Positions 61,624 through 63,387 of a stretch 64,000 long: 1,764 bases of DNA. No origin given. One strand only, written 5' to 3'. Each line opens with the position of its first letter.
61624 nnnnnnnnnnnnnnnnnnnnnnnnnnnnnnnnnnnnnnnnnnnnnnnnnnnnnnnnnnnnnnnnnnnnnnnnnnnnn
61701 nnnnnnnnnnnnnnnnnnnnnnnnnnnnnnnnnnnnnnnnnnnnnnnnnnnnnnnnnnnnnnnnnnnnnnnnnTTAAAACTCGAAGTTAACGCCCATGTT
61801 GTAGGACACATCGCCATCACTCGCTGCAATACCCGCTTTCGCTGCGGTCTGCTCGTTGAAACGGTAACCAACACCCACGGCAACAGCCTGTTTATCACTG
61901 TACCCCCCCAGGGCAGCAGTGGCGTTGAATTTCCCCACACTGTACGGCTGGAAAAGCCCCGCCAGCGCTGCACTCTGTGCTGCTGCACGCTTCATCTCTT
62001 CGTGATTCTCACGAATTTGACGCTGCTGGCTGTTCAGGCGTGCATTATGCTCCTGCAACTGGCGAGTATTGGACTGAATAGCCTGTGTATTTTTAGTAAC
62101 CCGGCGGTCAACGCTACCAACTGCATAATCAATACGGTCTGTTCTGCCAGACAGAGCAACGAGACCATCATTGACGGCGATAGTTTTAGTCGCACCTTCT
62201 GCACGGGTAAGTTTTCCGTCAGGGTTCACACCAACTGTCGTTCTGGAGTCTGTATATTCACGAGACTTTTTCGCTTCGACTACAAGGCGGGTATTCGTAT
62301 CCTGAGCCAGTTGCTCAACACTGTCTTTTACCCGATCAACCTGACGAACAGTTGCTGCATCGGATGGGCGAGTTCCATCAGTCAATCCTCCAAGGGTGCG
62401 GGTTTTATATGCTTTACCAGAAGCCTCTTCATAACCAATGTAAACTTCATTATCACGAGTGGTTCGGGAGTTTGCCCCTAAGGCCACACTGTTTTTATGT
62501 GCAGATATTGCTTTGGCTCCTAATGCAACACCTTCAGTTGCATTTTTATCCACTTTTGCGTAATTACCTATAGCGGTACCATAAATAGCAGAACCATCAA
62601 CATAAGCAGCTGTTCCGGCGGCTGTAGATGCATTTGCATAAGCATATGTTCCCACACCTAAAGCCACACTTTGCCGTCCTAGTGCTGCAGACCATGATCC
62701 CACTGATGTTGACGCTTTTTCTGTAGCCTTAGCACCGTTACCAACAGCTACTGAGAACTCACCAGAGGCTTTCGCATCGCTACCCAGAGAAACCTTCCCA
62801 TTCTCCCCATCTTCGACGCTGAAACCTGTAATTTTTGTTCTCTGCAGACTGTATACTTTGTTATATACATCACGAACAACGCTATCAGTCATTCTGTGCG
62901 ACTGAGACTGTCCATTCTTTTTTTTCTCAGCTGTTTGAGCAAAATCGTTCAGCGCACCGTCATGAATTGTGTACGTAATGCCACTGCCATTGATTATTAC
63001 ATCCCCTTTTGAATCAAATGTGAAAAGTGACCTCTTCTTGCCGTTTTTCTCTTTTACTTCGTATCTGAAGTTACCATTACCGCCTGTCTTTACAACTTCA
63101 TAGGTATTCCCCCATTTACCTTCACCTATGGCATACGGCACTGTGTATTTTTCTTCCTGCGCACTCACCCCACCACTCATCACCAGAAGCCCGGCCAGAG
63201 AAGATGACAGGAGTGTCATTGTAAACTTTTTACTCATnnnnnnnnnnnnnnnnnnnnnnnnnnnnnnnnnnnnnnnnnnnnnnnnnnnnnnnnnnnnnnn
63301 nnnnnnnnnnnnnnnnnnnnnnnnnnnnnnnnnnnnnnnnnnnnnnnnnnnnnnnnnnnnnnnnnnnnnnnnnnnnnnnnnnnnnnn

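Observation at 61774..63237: Eib-like trimeric autotransporter adhesin with a long AT-rich upstream region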

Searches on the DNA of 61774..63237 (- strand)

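Call 9: search_dna_similar(query=window:61774-63237:-, collection=ecoli_genomes, mode=near, max_rows=30)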
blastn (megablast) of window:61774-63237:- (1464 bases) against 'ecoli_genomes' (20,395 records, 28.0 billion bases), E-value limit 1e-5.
Records with a match: 54; places in all: 109; records where one place covers at least 80% of the query: 14.
Genomes with a match: 54 of 5426; with a place that covers at least 80% of the query: 14. Places per genome that has any: lowest 1, median 2, highest 5. On chromosomes: 109 places; on plasmids: 0.
Best place of each record, by identity: >=99% 5; 90-95% 16; 80-90% 23; 60-80% 10.
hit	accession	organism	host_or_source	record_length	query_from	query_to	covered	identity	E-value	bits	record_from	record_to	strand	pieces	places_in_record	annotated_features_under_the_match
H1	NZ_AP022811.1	Escherichia coli strain JE86-ST02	Homo sapiens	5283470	1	1464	100%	100.0%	0e+0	2704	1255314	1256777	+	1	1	YadA-like family protein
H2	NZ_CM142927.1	Escherichia coli strain UCPROB-002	Homo sapiens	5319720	1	1464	100%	100.0%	0e+0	2704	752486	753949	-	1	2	YadA-like family protein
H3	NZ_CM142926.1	Escherichia coli strain UCPROB-001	Homo sapiens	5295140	1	1464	100%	100.0%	0e+0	2704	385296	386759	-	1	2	YadA-like family protein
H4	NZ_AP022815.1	Escherichia coli strain JE86-ST05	Homo sapiens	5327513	1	1464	100%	99.9%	0e+0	2699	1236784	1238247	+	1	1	YadA-like family protein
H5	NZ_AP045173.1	Escherichia coli strain JNEC-KY177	Homo sapiens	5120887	1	1464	100%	93.5%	0e+0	2178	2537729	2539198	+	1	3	YadA-like family protein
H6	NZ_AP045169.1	Escherichia coli strain JNEC-KY173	Homo sapiens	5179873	1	1464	100%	93.1%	0e+0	2220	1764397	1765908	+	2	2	YadA-like family protein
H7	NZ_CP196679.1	Escherichia coli strain 99RCEF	Fregata magnificens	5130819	1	1464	100%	92.0%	0e+0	2045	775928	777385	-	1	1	YadA-like family protein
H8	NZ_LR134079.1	Escherichia coli strain NCTC9112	missing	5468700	1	1464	100%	92.0%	0e+0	2045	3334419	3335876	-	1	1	YadA-like family protein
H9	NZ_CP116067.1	Escherichia coli strain DETEC-S792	ICU staff rectal swab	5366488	1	1464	100%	90.0%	0e+0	1948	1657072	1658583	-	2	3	YadA-like family protein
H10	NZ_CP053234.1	Escherichia coli strain SCU-106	Homo sapiens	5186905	1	1464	100%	88.5%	0e+0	1770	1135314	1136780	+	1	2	YadA-like family protein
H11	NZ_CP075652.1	Escherichia coli strain STEC17-183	Homo sapiens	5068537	1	1464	100%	87.9%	0e+0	1714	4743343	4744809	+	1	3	YadA-like family protein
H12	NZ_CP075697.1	Escherichia coli strain STEC2018-607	Homo sapiens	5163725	1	1464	100%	87.7%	0e+0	1698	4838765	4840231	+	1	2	YadA-like family protein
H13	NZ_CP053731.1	Escherichia coli strain CP55_Sichuan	pig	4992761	1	1464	100%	87.7%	0e+0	1698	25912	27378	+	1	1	YadA-like family protein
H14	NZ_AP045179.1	Escherichia coli strain JNEC-KY203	Homo sapiens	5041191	1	1464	100%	83.8%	0e+0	1386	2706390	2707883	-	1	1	YadA-like family protein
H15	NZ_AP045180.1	Escherichia coli strain JNEC-KY204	Homo sapiens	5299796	585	1464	60%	99.2%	0e+0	1587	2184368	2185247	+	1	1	YadA-like family protein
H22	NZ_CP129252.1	Escherichia coli strain STEC1585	Homo sapiens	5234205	488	1464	67%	83.3%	0e+0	896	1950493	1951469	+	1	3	YadA-like family protein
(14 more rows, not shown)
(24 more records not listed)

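Call 12: get_annotated_region(hit=H1, flank=20000)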
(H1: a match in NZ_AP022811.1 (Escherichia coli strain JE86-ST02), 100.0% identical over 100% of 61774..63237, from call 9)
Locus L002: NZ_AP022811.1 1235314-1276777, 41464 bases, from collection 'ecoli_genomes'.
description: Escherichia coli strain JE86-ST02 chromosome, complete genome
organism: Escherichia coli strain JE86-ST02 (NCBI taxid 562)
replicon: chromosome; assembly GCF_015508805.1
host: Homo sapiens; source: -; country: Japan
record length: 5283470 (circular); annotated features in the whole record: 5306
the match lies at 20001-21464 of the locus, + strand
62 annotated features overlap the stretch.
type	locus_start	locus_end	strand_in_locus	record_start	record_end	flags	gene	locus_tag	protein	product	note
CDS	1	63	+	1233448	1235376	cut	-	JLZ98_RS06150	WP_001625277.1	phage terminase large subunit family protein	-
CDS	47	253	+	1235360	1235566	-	-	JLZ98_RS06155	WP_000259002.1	phage head-tail joining protein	-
CDS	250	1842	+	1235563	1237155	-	-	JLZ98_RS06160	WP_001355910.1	phage portal protein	-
CDS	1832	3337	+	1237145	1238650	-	-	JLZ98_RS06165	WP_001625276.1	S49 family peptidase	-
CDS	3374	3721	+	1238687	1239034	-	-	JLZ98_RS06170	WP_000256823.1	head decoration protein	-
CDS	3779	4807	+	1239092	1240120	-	-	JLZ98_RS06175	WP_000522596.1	major capsid protein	-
CDS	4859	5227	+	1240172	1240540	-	gpFI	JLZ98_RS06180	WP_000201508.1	DNA-packaging protein FI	-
CDS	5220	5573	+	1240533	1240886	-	-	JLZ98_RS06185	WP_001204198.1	head-tail joining protein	-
CDS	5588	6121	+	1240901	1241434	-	-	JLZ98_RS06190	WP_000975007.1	phage tail protein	-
CDS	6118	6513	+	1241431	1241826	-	-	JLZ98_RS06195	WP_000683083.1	phage minor tail U family protein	-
CDS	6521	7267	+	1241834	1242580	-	-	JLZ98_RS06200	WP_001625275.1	phage tail protein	-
CDS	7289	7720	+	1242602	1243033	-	gpG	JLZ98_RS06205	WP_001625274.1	phage tail assembly chaperone G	-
CDS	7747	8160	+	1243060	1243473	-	-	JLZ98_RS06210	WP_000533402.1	phage tail assembly protein T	-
CDS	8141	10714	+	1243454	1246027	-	-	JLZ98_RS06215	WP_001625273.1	phage tail tape measure protein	-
CDS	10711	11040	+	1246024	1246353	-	-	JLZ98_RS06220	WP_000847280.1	phage tail protein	-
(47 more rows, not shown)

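Call 44: get_annotated_region(hit=H14, flank=1500)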
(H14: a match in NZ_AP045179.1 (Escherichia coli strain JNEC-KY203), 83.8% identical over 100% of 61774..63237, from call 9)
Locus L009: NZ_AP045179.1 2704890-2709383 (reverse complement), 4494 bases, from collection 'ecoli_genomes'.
description: Escherichia coli strain JNEC-KY203 chromosome, complete genome
organism: Escherichia coli strain JNEC-KY203 (NCBI taxid 562)
replicon: chromosome; assembly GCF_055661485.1
host: Homo sapiens; source: clinical; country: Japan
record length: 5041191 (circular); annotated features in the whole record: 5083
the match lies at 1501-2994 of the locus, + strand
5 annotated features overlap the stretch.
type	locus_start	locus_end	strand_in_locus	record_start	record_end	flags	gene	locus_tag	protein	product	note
CDS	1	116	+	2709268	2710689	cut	-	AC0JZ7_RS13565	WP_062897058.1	prophage tail fiber N-terminal domain-containing protein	-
CDS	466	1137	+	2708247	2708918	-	-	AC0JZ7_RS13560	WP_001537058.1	DUF4376 domain-containing protein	-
CDS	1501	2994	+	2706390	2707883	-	-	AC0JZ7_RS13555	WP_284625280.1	YadA-like family protein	-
CDS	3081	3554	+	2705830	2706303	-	-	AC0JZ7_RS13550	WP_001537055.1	hypothetical protein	-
CDS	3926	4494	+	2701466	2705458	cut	-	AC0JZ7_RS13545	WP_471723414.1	S6 family peptidase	-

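Call 45: get_annotated_region(hit=H22, flank=2000)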
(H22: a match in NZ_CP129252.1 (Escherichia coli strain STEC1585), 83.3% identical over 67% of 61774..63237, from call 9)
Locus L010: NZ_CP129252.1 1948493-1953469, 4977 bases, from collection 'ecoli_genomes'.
description: Escherichia coli strain STEC1585 chromosome, complete genome
organism: Escherichia coli strain STEC1585 (NCBI taxid 562)
replicon: chromosome; assembly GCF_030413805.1
host: Homo sapiens; source: -; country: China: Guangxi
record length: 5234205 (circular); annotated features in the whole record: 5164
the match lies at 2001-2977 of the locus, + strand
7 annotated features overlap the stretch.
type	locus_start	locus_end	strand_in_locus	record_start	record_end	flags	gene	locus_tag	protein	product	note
CDS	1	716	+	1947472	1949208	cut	-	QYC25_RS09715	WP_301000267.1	prophage tail fiber N-terminal domain-containing protein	-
CDS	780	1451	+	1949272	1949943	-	-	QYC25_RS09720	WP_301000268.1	DUF4376 domain-containing protein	-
CDS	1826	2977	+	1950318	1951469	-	-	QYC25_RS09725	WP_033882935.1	YadA-like family protein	-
CDS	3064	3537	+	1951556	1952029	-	-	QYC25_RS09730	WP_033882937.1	hypothetical protein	-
CDS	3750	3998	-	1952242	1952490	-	-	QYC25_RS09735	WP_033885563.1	DinI-like family protein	-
CDS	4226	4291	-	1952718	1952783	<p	-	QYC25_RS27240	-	hypothetical protein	incomplete; partial in the middle of a contig; missing C-terminus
CDS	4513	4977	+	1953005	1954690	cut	btsS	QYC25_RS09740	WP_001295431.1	two-component regulatory system sensor histidine kinase BtsS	-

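Call 46: get_annotated_region(hit=H10, flank=1500)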
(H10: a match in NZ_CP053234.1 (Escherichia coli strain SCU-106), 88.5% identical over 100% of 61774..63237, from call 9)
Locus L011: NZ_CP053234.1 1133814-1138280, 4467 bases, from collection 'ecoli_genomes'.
description: Escherichia coli strain SCU-106 chromosome, complete genome
organism: Escherichia coli strain SCU-106 (NCBI taxid 562)
replicon: chromosome; assembly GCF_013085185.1
host: Homo sapiens; source: rectal swab from healthy college student; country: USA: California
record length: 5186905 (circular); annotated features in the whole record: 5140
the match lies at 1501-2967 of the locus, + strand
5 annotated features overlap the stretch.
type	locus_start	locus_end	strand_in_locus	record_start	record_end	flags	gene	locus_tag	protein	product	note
CDS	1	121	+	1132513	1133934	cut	-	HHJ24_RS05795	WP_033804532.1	prophage tail fiber N-terminal domain-containing protein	-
CDS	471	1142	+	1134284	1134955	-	-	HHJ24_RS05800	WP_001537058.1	DUF4376 domain-containing protein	-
CDS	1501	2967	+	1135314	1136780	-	-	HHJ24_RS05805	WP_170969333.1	YadA-like family protein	-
CDS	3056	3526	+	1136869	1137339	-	-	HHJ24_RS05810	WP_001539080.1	hypothetical protein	-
CDS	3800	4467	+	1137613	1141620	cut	-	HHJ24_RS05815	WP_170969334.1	S6 family peptidase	-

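Call 67: search_dna_similar(query=window:61774-63237:-, collection=ecoli_genomes, mode=near, max_rows=60, rows=spread)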
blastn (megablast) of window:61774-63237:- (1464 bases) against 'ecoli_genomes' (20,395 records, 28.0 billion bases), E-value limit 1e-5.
Records with a match: 54; places in all: 109; records where one place covers at least 80% of the query: 14.
Genomes with a match: 54 of 5426; with a place that covers at least 80% of the query: 14. Places per genome that has any: lowest 1, median 2, highest 5. On chromosomes: 109 places; on plasmids: 0.
Best place of each record, by identity: >=99% 5; 90-95% 16; 80-90% 23; 60-80% 10.
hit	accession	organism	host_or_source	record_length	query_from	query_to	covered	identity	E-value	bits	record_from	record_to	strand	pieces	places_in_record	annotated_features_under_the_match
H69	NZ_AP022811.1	Escherichia coli strain JE86-ST02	Homo sapiens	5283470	1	1464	100%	100.0%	0e+0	2704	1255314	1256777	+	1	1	YadA-like family protein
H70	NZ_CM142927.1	Escherichia coli strain UCPROB-002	Homo sapiens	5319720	1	1464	100%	100.0%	0e+0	2704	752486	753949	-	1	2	YadA-like family protein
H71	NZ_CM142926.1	Escherichia coli strain UCPROB-001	Homo sapiens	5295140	1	1464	100%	100.0%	0e+0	2704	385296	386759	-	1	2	YadA-like family protein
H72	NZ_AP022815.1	Escherichia coli strain JE86-ST05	Homo sapiens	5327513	1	1464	100%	99.9%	0e+0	2699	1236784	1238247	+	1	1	YadA-like family protein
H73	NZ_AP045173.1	Escherichia coli strain JNEC-KY177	Homo sapiens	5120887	1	1464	100%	93.5%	0e+0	2178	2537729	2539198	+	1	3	YadA-like family protein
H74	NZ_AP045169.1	Escherichia coli strain JNEC-KY173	Homo sapiens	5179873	1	1464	100%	93.1%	0e+0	2220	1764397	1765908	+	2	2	YadA-like family protein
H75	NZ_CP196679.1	Escherichia coli strain 99RCEF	Fregata magnificens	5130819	1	1464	100%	92.0%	0e+0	2045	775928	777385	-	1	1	YadA-like family protein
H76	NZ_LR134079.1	Escherichia coli strain NCTC9112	missing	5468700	1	1464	100%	92.0%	0e+0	2045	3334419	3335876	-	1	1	YadA-like family protein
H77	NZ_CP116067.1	Escherichia coli strain DETEC-S792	ICU staff rectal swab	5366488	1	1464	100%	90.0%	0e+0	1948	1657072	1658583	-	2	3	YadA-like family protein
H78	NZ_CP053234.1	Escherichia coli strain SCU-106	Homo sapiens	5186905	1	1464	100%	88.5%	0e+0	1770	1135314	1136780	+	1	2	YadA-like family protein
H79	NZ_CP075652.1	Escherichia coli strain STEC17-183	Homo sapiens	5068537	1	1464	100%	87.9%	0e+0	1714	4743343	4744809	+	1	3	YadA-like family protein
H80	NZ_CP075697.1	Escherichia coli strain STEC2018-607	Homo sapiens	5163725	1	1464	100%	87.7%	0e+0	1698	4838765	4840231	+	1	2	YadA-like family protein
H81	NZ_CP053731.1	Escherichia coli strain CP55_Sichuan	pig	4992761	1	1464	100%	87.7%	0e+0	1698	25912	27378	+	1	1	YadA-like family protein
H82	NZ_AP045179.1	Escherichia coli strain JNEC-KY203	Homo sapiens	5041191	1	1464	100%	83.8%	0e+0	1386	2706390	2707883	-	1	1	YadA-like family protein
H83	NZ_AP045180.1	Escherichia coli strain JNEC-KY204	Homo sapiens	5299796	585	1464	60%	99.2%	0e+0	1587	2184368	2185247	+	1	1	YadA-like family protein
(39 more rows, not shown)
